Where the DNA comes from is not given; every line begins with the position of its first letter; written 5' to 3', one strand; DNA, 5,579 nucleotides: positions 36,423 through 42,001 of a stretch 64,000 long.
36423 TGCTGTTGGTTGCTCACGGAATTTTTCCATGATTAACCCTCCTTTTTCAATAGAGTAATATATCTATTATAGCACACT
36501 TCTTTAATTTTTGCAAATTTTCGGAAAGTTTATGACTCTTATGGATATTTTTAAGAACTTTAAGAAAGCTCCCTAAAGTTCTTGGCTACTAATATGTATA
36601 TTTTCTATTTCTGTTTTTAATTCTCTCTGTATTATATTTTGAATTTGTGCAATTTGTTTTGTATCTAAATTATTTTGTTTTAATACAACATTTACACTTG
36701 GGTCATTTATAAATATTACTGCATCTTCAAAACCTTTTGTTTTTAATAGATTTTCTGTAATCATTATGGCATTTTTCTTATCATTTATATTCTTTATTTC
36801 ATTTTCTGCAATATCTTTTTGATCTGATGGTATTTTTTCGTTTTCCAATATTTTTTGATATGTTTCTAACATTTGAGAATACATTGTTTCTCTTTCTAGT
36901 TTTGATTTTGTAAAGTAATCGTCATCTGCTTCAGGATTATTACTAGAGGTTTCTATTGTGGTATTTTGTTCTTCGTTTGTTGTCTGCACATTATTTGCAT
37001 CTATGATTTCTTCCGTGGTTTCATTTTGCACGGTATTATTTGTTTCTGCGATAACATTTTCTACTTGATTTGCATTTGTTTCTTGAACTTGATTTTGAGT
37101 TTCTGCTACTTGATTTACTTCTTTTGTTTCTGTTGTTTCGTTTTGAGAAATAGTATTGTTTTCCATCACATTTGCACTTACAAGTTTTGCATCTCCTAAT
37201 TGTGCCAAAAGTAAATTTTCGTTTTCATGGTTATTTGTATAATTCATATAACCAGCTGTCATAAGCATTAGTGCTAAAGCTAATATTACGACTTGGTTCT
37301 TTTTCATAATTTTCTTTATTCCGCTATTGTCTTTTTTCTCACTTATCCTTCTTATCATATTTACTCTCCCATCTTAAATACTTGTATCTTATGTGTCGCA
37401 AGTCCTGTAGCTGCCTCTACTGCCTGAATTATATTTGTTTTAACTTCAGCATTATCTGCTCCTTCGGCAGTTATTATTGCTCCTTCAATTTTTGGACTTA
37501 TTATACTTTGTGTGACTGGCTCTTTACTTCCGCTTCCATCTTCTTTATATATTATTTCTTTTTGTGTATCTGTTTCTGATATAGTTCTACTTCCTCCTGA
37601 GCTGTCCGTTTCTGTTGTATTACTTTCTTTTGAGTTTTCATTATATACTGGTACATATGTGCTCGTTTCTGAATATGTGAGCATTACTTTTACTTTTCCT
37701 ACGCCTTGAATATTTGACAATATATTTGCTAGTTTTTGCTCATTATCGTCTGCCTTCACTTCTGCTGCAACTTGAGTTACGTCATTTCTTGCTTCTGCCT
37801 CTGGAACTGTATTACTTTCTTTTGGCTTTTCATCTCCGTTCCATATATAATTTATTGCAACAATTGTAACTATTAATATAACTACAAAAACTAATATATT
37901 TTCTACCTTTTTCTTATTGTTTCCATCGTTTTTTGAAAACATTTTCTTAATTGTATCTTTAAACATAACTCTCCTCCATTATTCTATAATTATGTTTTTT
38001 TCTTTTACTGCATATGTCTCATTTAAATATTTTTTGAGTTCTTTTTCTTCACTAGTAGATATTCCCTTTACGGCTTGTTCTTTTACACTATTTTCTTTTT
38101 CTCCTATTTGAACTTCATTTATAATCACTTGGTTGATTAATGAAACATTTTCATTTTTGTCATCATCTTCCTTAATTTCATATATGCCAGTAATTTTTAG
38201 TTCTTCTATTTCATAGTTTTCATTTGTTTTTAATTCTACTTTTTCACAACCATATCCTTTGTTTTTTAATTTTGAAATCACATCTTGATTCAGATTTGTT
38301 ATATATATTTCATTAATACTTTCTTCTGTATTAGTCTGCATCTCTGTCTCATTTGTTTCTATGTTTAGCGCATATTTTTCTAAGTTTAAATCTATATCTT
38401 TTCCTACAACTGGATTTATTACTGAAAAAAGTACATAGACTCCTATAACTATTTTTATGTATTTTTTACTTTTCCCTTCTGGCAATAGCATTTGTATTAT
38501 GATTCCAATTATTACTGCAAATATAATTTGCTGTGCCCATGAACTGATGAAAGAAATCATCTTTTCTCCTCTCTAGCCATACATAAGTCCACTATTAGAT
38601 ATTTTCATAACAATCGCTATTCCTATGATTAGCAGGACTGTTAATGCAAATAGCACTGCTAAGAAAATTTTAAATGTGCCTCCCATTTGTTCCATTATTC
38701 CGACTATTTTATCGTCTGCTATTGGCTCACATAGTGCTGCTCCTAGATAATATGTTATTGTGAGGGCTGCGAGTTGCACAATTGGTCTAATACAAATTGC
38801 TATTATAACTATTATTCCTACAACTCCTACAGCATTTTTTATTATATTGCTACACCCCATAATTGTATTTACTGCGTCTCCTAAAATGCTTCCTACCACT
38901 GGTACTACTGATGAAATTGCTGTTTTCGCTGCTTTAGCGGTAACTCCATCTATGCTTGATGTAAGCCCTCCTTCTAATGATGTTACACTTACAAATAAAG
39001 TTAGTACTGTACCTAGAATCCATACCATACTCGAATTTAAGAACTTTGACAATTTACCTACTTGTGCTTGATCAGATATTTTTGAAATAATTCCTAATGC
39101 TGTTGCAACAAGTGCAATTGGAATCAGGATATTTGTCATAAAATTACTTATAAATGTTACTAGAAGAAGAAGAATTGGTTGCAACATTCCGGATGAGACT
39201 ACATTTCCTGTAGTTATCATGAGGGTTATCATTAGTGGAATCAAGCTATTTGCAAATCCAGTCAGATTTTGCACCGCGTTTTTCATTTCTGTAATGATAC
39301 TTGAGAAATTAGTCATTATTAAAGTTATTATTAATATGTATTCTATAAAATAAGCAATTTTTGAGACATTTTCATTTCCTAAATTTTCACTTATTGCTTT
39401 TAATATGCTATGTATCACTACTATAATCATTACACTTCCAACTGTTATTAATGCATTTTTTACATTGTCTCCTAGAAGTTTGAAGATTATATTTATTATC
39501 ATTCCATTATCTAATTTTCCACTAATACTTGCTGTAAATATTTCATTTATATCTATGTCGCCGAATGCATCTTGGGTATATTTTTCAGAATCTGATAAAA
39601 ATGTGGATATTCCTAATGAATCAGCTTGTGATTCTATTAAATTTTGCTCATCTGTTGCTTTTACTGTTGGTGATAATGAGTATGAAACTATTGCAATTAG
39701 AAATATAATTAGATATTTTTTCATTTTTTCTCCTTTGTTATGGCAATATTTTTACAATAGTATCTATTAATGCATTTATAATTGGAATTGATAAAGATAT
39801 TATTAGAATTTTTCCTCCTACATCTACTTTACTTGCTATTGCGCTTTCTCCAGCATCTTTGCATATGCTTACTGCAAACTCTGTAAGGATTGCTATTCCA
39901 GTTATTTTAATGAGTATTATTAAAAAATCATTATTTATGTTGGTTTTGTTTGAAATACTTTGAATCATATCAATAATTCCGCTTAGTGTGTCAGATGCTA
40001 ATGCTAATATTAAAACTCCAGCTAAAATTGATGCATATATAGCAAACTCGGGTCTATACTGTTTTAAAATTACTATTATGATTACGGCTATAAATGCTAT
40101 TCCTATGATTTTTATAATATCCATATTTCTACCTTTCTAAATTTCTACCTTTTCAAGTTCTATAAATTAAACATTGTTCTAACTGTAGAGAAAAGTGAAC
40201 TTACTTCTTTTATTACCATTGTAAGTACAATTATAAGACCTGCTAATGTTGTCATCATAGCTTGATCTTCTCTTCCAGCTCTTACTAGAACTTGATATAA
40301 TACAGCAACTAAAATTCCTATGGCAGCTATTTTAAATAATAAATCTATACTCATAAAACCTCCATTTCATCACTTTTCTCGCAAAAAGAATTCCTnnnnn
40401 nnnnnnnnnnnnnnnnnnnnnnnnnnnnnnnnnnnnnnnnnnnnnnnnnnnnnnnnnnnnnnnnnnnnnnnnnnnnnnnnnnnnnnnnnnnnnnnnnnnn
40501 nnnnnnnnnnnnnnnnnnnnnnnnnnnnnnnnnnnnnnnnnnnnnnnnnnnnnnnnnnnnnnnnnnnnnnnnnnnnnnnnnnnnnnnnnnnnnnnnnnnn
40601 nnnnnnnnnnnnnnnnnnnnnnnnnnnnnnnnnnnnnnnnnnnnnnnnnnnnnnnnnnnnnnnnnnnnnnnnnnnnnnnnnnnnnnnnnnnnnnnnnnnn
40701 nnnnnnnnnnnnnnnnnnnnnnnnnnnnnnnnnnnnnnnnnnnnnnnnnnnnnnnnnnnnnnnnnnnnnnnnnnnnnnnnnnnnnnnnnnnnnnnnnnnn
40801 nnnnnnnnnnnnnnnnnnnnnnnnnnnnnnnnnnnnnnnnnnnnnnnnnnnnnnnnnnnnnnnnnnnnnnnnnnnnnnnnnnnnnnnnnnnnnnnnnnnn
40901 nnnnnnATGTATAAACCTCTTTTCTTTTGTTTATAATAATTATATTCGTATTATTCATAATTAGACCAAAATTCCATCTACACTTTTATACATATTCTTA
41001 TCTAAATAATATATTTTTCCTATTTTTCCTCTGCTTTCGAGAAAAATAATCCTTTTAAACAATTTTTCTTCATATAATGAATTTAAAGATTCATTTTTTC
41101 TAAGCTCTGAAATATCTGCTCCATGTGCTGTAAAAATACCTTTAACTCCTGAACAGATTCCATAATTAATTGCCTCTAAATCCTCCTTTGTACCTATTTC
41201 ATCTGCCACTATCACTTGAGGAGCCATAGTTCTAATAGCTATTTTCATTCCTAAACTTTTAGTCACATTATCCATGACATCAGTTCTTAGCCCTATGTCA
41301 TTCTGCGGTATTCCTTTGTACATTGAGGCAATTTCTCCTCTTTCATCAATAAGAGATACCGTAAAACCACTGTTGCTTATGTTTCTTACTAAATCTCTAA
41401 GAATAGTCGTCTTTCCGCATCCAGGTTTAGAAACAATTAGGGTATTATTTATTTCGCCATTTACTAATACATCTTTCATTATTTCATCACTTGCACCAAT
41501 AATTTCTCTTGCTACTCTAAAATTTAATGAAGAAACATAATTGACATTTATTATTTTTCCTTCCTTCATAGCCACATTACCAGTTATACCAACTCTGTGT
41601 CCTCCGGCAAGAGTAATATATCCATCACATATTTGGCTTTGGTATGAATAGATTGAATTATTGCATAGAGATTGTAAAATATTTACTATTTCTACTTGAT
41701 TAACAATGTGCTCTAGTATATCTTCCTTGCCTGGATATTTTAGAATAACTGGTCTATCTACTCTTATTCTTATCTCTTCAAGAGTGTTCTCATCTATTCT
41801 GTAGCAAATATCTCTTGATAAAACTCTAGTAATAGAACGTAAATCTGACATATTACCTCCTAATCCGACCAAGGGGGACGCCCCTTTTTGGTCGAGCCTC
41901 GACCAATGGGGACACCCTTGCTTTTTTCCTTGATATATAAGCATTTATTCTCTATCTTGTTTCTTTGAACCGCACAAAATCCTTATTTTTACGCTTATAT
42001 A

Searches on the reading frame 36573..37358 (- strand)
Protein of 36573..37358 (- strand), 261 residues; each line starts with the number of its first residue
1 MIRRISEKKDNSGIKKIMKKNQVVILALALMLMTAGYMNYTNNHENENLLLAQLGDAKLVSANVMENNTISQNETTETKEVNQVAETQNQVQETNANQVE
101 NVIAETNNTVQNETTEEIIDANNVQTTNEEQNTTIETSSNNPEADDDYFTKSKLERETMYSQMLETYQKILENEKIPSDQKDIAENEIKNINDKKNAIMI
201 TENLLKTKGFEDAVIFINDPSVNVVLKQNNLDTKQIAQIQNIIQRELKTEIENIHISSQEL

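Call 36: search_protein_families(library=pfam, proteins=[window:36573-37358:-])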
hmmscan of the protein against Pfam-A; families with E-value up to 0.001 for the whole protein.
window:36573-37358:- (261 aa): 1 family
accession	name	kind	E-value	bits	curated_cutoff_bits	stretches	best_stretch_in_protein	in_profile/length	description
PF12685.13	SpoIIIAH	-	7.1e-39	134.2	30.6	1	20-256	1-191/191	SpoIIIAH-like protein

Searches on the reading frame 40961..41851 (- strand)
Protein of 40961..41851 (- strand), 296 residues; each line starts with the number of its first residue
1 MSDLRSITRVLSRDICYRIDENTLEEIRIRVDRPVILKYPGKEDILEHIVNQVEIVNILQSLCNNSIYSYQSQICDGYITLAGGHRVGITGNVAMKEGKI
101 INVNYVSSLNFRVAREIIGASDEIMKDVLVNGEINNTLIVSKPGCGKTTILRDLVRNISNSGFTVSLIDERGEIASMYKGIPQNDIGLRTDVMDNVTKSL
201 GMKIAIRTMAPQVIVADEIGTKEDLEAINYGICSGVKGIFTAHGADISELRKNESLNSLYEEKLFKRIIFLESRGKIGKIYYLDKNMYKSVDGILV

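Call 36: search_protein_families(library=pfam, proteins=[window:40961-41851:-])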
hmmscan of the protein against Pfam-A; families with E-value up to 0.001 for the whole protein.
window:40961-41851:- (296 aa): 2 families
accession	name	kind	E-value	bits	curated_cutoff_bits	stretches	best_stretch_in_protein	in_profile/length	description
PF19568.5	Spore_III_AA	-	1.7e-79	267.5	27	1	8-281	16-296/306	Sporulation stage III, protein AA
PF13604.12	AAA_30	-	9e-05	22.7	27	1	137-221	21-99/191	AAA domain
